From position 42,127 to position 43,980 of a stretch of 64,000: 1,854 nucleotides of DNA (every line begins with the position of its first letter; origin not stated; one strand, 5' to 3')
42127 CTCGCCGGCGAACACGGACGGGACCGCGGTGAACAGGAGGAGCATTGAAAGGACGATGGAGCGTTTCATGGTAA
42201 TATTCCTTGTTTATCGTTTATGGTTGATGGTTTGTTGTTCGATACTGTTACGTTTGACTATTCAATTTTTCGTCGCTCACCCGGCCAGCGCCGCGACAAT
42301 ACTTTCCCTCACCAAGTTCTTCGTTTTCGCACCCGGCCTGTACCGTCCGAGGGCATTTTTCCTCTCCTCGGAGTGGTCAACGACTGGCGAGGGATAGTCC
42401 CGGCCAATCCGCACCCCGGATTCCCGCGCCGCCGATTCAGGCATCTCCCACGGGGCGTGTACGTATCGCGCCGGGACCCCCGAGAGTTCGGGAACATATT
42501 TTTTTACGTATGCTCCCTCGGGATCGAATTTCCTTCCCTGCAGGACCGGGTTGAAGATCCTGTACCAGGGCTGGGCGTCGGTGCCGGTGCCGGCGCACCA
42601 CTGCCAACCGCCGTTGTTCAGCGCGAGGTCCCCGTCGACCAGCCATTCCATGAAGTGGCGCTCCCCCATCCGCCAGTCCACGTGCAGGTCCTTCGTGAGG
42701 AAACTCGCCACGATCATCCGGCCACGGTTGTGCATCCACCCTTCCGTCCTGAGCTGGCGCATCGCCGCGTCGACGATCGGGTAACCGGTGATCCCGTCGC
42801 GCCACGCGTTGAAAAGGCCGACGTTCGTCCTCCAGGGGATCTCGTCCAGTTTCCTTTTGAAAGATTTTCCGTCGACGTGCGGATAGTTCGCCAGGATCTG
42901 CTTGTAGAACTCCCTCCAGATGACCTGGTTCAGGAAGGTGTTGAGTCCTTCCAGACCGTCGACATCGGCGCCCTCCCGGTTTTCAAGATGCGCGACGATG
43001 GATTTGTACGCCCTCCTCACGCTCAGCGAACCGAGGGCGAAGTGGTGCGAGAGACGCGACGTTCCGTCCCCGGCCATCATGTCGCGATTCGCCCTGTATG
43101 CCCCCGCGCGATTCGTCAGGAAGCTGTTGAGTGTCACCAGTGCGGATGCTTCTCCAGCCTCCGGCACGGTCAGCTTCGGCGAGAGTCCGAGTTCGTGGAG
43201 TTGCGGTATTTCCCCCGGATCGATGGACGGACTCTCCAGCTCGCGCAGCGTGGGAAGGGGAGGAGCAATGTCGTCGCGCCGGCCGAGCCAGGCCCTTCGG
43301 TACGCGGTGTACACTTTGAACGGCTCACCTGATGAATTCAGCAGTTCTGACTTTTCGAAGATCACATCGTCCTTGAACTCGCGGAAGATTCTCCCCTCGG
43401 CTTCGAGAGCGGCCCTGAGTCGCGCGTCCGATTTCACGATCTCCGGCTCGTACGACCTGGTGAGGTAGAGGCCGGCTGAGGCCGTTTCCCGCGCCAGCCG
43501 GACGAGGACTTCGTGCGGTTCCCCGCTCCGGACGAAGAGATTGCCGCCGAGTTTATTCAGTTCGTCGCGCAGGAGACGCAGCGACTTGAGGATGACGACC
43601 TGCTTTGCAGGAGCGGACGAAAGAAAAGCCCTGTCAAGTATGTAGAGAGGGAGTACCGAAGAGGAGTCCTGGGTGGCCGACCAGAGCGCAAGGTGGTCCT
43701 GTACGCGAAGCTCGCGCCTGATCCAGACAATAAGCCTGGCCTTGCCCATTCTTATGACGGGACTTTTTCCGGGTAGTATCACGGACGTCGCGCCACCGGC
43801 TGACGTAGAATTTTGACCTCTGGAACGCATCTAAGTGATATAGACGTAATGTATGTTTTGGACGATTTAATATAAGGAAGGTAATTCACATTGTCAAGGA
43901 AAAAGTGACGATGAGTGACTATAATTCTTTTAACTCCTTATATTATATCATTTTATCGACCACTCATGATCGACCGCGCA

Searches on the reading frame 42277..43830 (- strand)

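Call 95: search_protein_families(library=pfam, proteins=[window:42277-43830:-], max_evalue=0.00001)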
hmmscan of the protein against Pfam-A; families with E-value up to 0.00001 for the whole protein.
window:42277-43830:- (517 aa): 2 families
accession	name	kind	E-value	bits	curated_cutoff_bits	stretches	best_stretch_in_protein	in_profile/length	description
PF03441.19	FAD_binding_7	-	2.8e-90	301.6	27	1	299-498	1-202/203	FAD binding domain of DNA photolyase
PF00875.24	DNA_photolyase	-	5.8e-38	130.9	26.6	1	34-192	2-160/164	DNA photolyase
